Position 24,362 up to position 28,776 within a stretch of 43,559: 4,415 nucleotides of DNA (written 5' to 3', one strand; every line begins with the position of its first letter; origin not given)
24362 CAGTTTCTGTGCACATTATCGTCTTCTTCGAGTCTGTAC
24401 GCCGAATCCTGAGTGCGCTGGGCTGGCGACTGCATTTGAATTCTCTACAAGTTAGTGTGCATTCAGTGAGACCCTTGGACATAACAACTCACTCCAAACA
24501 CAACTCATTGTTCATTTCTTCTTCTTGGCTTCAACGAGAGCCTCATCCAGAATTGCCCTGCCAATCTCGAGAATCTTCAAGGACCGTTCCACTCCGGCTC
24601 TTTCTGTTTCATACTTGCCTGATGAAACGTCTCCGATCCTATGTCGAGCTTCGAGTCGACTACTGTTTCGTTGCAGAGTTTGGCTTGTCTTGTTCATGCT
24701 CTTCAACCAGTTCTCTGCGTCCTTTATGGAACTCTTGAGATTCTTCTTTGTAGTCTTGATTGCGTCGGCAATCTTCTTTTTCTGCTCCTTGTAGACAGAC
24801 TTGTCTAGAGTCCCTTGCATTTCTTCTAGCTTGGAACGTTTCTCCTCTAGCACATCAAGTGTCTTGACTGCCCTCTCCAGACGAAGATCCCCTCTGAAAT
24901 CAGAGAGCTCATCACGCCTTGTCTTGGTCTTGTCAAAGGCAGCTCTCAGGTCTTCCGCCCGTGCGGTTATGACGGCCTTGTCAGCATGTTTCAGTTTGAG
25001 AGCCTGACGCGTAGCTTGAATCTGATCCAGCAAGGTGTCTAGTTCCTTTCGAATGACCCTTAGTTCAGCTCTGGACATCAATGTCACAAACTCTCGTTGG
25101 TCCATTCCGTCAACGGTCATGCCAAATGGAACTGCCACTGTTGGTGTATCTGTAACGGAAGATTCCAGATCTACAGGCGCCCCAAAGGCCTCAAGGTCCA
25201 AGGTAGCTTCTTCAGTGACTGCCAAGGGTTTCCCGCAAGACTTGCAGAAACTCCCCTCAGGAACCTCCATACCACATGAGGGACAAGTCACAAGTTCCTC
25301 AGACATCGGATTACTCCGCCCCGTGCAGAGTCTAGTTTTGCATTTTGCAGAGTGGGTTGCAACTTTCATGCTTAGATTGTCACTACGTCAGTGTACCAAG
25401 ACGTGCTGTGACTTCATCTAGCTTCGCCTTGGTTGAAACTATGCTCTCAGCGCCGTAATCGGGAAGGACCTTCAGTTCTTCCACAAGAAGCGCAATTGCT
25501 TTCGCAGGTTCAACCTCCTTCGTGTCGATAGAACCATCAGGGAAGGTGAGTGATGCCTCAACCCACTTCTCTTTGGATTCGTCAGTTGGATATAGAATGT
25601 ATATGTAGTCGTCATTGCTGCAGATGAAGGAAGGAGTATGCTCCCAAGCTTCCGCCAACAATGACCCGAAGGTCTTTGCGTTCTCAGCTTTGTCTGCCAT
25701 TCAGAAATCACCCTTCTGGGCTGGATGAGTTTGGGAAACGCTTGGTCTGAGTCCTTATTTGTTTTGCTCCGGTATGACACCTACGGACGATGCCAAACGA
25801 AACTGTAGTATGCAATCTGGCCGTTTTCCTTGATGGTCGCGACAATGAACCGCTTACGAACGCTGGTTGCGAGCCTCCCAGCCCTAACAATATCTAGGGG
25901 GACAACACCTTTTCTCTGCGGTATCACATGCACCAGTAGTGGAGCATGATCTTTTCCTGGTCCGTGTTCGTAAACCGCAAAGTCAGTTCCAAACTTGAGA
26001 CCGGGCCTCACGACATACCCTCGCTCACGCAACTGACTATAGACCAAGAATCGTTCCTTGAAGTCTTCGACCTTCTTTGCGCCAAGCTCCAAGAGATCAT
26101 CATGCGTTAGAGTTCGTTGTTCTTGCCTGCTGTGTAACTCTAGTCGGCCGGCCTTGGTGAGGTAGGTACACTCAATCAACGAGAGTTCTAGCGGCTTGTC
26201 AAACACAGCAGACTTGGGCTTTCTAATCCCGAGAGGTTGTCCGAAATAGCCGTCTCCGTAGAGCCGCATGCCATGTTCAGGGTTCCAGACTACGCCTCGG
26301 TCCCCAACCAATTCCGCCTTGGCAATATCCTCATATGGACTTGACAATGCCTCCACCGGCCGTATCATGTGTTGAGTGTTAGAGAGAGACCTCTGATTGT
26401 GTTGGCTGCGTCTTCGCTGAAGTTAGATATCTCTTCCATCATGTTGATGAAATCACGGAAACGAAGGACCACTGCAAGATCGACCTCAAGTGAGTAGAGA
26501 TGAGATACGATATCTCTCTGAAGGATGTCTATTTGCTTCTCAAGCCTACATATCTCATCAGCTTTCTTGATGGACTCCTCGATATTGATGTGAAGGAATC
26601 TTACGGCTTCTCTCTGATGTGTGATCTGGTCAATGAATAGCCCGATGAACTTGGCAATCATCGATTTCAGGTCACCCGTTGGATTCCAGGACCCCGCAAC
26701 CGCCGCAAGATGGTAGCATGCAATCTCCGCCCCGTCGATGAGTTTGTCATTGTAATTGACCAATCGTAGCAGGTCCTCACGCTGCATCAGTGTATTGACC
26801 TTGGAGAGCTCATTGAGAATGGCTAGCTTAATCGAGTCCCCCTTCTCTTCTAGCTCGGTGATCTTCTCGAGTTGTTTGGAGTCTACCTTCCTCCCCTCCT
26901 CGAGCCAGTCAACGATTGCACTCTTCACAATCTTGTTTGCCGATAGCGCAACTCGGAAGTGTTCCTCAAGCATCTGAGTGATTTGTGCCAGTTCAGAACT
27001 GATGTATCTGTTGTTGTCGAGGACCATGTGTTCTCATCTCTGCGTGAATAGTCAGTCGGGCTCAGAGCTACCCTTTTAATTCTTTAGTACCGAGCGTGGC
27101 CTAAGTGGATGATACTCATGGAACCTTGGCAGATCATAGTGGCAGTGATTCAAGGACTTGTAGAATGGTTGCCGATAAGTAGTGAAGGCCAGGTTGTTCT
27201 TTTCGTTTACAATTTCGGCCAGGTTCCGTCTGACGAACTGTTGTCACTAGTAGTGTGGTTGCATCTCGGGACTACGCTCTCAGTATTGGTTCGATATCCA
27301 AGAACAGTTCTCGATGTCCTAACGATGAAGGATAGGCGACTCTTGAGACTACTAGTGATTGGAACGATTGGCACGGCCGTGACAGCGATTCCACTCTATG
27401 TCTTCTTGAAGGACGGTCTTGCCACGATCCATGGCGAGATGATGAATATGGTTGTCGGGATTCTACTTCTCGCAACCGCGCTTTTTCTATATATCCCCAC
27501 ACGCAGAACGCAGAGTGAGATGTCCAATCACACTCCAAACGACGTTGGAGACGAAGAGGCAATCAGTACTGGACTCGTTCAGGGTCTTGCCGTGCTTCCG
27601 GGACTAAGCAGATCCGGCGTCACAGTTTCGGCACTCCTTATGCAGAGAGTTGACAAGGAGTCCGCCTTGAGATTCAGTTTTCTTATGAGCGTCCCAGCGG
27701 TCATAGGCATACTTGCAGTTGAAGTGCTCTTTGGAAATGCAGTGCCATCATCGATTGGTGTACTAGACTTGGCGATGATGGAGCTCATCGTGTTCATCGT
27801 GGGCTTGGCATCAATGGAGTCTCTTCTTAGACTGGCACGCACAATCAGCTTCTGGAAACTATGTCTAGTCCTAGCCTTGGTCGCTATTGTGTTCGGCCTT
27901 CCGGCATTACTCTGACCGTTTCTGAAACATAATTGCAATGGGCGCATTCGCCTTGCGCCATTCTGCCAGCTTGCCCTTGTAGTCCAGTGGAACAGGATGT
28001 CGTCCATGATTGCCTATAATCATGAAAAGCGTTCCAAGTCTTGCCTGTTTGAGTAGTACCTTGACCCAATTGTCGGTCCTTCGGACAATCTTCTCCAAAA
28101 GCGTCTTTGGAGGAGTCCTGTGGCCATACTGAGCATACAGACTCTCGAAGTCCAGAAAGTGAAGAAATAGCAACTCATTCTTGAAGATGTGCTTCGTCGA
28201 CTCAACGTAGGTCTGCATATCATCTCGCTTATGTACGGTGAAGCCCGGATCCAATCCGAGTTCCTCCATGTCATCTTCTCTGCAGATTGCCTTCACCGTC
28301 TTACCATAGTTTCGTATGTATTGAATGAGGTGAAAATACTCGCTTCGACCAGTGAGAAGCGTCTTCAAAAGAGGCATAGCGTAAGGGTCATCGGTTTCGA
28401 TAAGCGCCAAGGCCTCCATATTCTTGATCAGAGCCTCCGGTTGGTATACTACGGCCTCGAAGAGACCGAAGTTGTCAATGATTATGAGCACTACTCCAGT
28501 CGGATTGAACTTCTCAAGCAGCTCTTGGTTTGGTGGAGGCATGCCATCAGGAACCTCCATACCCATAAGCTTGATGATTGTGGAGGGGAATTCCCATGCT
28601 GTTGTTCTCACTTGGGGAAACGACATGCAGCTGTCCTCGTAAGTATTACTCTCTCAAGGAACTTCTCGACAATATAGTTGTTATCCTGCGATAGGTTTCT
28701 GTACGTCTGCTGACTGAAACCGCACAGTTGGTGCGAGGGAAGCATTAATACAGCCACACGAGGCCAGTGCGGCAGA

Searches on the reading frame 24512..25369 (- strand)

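Call 19: search_protein_families(library=pfam, proteins=[window:24512-25369:-], max_evalue=0.001)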
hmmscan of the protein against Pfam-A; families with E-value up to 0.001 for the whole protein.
window:24512-25369:- (285 aa): 0 families

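Call 21: search_protein_families(library=ncbifam, proteins=[window:24512-25369:-], max_evalue=0.001)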
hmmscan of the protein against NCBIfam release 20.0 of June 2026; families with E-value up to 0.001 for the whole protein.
window:24512-25369:- (285 aa): 2 families
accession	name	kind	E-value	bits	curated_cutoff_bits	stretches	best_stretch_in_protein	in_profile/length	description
TIGR02168.1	SMC_prok_B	equivalog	2.4e-05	22.3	567.35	1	71-268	649-846/1181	chromosome segregation protein SMC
NF033928.1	alph_xenorhab_A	subfamily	0.00018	20.9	125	1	103-225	103-211/339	alpha-xenorhabdolysin family binary toxin subunit A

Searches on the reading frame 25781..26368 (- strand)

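Call 19: search_protein_families(library=pfam, proteins=[window:25781-26368:-], max_evalue=0.001)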
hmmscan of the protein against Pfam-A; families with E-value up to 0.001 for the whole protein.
window:25781-26368:- (195 aa): 2 families
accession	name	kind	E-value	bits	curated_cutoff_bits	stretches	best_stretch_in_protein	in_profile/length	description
PF01974.23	tRNA_int_endo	-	1.4e-30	105.7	27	1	103-187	1-85/85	tRNA intron endonuclease, catalytic C-terminal domain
PF02778.19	tRNA_int_endo_N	-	3.8e-14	52.4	21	1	17-92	2-66/67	tRNA intron endonuclease, N-terminal domain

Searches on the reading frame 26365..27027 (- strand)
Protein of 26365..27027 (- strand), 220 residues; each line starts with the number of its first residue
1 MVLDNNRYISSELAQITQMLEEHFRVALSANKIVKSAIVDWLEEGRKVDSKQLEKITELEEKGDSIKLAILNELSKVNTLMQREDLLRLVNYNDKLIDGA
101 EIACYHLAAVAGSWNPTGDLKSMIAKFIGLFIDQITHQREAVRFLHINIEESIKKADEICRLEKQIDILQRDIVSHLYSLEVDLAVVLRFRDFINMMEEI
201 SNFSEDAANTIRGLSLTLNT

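Call 19: search_protein_families(library=pfam, proteins=[window:26365-27027:-], max_evalue=0.001)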
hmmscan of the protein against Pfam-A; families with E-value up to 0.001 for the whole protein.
window:26365-27027:- (220 aa): 1 family
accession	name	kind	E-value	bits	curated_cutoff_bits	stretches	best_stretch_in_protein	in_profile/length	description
PF01865.21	PhoU_div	-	1.5e-19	70.7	24.4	1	11-216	8-213/214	Protein of unknown function DUF47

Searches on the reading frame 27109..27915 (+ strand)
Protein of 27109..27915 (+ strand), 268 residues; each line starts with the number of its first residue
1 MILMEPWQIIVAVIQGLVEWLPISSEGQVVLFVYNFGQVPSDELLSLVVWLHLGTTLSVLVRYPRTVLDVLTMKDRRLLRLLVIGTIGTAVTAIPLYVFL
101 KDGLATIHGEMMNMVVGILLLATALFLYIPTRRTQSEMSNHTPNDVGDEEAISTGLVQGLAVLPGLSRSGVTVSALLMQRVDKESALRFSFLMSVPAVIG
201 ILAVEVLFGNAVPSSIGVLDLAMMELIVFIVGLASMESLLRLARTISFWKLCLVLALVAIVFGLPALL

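Call 19: search_protein_families(library=pfam, proteins=[window:27109-27915:+], max_evalue=0.001)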
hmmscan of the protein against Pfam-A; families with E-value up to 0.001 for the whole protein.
window:27109-27915:+ (268 aa): 1 family
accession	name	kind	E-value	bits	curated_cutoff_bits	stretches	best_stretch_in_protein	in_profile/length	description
PF02673.24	BacA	-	1.2e-45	156.7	33.4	1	9-259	2-255/257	Bacitracin resistance protein BacA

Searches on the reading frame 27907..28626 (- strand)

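Call 19: search_protein_families(library=pfam, proteins=[window:27907-28626:-], max_evalue=0.001)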
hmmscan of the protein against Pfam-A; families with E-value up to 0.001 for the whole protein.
window:27907-28626:- (239 aa): 0 families

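Call 21: search_protein_families(library=ncbifam, proteins=[window:27907-28626:-], max_evalue=0.001)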
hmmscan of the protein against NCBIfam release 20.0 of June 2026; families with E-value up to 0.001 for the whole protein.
window:27907-28626:- (239 aa): 1 family
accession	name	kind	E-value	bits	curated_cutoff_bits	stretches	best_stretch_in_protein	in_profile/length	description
NF003766.0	PRK05362.1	equivalog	4e-06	25.8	256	1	102-212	230-338/396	phosphopentomutase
